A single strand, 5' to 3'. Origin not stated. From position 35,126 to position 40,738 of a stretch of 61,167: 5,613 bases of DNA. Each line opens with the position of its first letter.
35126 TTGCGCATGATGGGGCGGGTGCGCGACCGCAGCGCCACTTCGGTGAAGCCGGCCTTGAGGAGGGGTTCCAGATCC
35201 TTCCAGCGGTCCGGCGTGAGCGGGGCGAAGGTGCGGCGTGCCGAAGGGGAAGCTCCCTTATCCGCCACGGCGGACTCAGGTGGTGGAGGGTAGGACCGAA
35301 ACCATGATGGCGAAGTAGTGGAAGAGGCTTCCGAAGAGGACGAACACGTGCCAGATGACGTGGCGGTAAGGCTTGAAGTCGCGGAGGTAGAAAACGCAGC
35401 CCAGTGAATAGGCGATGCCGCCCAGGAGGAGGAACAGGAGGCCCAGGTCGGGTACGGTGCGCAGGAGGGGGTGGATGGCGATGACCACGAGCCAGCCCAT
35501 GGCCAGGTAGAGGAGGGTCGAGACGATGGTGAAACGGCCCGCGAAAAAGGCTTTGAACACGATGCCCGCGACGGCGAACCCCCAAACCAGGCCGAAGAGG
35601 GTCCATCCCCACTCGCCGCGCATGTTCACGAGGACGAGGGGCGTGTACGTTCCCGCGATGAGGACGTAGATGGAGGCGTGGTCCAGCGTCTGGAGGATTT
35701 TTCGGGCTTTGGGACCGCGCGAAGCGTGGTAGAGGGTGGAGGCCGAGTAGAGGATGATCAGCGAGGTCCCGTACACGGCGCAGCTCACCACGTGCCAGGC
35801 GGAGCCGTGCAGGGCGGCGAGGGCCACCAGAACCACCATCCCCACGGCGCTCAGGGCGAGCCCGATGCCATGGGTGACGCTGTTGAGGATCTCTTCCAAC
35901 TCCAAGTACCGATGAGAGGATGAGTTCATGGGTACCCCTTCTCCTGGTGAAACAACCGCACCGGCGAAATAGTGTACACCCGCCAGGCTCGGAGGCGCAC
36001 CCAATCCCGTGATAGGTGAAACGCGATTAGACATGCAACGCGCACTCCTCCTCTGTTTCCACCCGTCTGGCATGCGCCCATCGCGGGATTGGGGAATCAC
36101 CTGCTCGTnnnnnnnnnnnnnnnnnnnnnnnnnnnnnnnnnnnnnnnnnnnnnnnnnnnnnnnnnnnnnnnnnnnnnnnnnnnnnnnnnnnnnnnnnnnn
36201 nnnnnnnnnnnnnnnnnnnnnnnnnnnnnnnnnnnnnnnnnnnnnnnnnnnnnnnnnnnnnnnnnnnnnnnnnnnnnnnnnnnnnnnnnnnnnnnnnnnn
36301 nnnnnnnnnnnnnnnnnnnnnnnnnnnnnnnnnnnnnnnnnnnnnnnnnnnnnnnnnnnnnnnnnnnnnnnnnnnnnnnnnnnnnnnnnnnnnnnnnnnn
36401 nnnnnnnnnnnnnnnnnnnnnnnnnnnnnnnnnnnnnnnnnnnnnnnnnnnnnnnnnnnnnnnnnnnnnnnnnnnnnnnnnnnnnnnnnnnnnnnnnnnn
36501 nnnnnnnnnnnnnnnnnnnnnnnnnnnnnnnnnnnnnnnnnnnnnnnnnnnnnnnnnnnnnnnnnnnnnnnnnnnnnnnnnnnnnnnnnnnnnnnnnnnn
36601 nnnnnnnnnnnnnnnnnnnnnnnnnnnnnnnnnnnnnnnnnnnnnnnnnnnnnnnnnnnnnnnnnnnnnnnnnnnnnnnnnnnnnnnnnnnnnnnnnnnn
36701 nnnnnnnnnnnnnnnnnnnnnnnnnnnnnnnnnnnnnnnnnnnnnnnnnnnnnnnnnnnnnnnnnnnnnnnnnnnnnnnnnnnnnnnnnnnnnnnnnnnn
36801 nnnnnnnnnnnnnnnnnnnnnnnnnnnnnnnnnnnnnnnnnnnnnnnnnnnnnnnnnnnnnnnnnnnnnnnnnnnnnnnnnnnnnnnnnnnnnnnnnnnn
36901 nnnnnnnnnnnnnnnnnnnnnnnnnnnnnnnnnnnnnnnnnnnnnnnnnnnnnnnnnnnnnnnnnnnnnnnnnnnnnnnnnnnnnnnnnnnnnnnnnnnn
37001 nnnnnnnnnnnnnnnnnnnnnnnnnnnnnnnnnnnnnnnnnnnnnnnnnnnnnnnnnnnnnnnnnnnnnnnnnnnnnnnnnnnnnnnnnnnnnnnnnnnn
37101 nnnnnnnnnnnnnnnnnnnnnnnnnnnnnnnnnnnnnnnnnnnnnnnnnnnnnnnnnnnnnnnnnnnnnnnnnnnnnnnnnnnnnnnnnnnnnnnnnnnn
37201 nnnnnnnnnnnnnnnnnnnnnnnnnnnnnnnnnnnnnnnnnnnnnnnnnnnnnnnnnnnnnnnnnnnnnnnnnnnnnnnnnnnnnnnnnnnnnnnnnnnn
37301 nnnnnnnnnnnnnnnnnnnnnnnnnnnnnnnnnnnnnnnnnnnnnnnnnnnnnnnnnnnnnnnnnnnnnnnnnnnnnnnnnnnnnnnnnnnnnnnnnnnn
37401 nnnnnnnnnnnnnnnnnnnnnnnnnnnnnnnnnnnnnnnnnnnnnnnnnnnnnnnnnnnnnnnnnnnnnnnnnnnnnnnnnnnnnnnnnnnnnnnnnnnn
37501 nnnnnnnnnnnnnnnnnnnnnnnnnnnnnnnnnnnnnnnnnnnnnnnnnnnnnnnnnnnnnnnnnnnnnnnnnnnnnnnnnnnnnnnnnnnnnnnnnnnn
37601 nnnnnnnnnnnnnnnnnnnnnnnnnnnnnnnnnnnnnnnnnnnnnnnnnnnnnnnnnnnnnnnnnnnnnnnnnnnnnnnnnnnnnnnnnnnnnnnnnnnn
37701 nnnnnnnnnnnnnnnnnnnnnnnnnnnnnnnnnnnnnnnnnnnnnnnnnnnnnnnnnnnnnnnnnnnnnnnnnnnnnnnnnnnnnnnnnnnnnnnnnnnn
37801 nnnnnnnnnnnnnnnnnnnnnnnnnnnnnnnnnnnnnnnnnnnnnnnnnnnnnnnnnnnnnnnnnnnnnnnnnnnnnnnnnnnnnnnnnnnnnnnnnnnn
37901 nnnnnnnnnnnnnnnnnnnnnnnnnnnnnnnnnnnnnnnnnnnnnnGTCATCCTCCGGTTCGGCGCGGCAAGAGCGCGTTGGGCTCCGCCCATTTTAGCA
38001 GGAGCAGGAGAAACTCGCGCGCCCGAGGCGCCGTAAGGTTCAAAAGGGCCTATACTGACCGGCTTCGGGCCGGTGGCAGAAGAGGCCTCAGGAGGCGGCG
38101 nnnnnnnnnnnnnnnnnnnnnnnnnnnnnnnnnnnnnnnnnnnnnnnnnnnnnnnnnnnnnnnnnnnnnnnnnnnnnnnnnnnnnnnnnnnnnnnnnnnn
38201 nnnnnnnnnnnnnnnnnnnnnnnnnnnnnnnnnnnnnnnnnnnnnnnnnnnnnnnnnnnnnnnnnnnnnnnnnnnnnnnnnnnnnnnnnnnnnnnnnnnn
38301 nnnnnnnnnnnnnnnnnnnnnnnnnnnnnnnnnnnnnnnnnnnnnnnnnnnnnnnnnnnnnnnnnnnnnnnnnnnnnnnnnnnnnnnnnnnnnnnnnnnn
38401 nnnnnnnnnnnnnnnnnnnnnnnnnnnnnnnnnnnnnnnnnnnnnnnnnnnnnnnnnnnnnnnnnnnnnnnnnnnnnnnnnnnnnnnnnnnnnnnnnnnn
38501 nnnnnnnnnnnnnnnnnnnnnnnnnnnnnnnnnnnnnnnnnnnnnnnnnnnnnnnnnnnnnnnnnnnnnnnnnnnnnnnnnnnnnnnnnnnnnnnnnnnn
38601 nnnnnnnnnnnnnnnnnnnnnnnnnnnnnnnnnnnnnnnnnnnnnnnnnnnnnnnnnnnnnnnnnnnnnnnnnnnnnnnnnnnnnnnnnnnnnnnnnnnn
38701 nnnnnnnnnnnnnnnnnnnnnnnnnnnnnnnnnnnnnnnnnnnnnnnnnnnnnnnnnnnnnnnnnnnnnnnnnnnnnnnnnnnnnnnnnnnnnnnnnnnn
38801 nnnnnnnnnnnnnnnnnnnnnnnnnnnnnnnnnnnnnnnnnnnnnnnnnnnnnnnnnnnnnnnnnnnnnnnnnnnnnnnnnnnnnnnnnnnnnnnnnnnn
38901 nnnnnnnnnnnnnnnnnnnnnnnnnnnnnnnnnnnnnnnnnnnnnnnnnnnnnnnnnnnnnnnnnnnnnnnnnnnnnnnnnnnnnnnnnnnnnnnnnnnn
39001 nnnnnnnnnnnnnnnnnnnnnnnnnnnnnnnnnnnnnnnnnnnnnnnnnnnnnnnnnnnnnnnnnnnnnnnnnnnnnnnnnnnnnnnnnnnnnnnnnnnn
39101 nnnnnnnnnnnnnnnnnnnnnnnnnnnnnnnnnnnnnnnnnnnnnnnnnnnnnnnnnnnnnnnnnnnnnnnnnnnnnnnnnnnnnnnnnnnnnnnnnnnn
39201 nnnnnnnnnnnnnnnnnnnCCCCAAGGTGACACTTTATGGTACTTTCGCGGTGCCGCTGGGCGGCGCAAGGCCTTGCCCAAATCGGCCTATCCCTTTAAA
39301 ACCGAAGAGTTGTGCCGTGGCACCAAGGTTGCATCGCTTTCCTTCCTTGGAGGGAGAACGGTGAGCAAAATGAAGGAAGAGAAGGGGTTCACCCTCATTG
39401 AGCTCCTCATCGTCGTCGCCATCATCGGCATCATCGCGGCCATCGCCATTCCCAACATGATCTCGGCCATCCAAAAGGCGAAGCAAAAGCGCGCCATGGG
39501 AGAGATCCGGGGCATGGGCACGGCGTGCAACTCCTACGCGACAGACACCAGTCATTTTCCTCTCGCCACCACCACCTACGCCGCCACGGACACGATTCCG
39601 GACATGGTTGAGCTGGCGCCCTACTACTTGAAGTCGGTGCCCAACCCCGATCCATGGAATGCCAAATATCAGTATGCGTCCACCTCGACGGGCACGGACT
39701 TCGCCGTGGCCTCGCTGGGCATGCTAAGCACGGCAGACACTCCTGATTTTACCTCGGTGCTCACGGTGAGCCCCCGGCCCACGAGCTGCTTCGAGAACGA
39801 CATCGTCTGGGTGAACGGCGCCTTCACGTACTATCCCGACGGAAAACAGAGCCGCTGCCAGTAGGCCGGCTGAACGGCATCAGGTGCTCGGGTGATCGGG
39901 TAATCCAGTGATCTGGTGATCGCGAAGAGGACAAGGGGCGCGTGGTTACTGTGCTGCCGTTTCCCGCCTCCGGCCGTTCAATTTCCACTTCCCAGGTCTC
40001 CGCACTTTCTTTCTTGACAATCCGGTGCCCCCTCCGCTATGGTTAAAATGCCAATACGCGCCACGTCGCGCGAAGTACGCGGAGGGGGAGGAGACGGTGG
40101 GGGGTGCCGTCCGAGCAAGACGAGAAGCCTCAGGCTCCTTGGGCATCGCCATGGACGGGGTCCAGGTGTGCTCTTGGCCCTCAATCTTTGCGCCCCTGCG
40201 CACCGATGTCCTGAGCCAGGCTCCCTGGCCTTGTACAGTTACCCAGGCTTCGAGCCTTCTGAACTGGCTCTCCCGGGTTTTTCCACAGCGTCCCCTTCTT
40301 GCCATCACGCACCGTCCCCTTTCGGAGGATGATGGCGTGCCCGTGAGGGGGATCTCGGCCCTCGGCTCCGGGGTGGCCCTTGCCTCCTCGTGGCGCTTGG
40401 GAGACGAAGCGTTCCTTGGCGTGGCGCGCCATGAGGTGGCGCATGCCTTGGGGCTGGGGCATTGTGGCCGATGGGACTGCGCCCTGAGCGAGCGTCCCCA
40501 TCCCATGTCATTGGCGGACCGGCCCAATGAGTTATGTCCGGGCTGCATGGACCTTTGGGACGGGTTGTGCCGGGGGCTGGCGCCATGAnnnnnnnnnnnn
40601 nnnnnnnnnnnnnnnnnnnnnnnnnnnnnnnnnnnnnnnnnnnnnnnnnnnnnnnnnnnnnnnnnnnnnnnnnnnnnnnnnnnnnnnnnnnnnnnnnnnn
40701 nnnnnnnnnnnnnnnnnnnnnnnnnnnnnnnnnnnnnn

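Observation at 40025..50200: Seven-gene coupled operon of unknown function: candidate new secretion/effector or envelope system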

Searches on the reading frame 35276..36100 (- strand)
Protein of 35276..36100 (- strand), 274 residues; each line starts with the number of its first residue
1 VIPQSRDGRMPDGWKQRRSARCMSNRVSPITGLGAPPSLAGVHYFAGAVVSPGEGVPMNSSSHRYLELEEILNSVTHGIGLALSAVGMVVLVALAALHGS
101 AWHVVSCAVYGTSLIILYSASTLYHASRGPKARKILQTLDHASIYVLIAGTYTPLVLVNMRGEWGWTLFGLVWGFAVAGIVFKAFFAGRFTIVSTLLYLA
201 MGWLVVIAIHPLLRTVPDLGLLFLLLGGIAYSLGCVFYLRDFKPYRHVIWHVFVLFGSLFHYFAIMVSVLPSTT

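Call 89: search_protein_families(library=pfam, proteins=[window:35276-36100:-], max_evalue=0.0001)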
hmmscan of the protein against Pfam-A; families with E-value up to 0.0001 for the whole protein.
window:35276-36100:- (274 aa): 1 family
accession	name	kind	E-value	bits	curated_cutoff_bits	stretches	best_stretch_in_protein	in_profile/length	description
PF03006.26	HlyIII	-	9.2e-42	143.7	26.2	1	69-262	5-224/224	Haemolysin-III related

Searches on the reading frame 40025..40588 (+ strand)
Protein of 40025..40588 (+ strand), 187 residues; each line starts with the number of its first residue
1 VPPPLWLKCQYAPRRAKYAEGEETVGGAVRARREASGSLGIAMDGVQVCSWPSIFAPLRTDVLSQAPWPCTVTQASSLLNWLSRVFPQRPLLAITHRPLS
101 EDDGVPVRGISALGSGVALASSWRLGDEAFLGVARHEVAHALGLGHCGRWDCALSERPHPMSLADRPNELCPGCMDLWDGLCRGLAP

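Call 6: search_protein_families(library=pfam, proteins=[window:40025-40588:+], max_evalue=0.1)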
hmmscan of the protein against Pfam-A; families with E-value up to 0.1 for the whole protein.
window:40025-40588:+ (187 aa): 3 families
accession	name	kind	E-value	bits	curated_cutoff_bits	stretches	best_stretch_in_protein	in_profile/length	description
PF07998.17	Peptidase_M54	-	0.0057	17.1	24.4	1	135-175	150-189/194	Peptidase family M54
PF00413.30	Peptidase_M10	-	0.018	15.4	24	1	130-147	108-125/159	Matrixin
PF10462.15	Peptidase_M66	-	0.072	12.5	20.6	1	120-147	181-211/306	Peptidase M66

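Call 7: search_protein_families(library=ncbifam, proteins=[window:40025-40588:+], max_evalue=0.1)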
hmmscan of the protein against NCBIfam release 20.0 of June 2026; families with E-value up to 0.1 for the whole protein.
window:40025-40588:+ (187 aa): 1 family
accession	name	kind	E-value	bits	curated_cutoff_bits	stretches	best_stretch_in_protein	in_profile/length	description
NF033823.0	archmetzin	subfamily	3.7e-08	33.5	145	1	74-175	51-167/170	archaemetzincin family Zn-dependent metalloprotease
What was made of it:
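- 40097..40588 (+): G1: archaemetzincin-like Zn metalloprotease, cytoplasmic, 163 aa (the ORF is open from 40025). NCBIfam archmetzin 3.7e-8, below its cutoff (call 7).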

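Call 15: search_protein_families(library=padloc, proteins=[window:40025-40588:+], max_evalue=0.1)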
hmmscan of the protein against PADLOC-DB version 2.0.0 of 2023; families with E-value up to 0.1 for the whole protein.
window:40025-40588:+ (187 aa): 0 families

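Call 92: search_solved_structures(query=A7, max_evalue=1, show_alignments=1)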
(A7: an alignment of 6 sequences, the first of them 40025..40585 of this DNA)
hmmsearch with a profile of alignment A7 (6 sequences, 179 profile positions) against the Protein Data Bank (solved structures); distinct sequences matched with E-value up to 1: 37.
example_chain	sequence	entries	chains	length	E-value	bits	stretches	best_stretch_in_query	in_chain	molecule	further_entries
2x7m_A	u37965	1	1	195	1.1e-10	44.9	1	68-175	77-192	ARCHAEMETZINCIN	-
3zvs_A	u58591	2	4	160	1.2e-06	31.7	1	81-168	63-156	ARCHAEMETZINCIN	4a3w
4axq_A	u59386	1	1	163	1.2e-06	31.6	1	81-168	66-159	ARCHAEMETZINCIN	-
3lmc_A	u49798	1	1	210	6.2e-06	29.4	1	86-168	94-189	Peptidase, zinc-dependent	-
1kug_A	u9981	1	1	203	0.00059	22.9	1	109-173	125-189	metalloproteinase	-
1kuf_A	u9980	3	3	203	0.0007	22.7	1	109-173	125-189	metalloproteinase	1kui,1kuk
1wni_A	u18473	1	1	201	0.0037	20.3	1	123-168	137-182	Trimerelysin II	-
4q1l_A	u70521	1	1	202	0.039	17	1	101-148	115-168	Snake venom metalloproteinase leucurolysin-A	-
5h0u_A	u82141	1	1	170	0.043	16.8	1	119-147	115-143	Matrix metalloproteinase-14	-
1bqq_M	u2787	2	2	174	0.044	16.8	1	119-147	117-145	MEMBRANE-TYPE MATRIX METALLOPROTEINASE | PROTEIN (MEMBRANE-TYPE MATRIX METALLOPROTEINASE (CDMT1-MMP))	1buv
1r54_A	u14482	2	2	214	0.045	16.8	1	69-145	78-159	ADAM 33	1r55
3ma2_D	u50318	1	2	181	0.047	16.7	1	119-147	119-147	Matrix metalloproteinase-14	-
4j4m_A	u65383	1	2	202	0.07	16.2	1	119-167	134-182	zinc-dependent metalloproteinase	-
1rm8_A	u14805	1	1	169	0.09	15.8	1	125-146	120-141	Matrix metalloproteinase-16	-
7dlh_A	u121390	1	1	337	0.17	14.9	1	131-165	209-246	peroxidase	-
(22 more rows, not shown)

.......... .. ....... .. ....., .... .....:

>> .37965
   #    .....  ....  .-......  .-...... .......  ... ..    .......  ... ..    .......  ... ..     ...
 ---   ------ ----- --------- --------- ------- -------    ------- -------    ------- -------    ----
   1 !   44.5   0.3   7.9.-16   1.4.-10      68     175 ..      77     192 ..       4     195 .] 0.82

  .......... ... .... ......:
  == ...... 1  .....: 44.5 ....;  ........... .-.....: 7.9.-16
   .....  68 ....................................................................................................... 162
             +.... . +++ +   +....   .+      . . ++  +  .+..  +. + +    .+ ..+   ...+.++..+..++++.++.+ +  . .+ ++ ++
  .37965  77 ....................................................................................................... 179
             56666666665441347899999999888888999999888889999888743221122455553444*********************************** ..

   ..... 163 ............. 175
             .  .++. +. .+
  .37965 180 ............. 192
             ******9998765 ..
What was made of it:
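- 40097..40588 (+): The family profile hits PDB archaemetzincins 2x7m at 1.1e-10 and 3zvs/4axq at 1.2e-6 (call 92).
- On Archaemetzincin (M54) - for G1: PDB archaemetzincins match at 1.1e-10 to 6e-6 (call 92).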
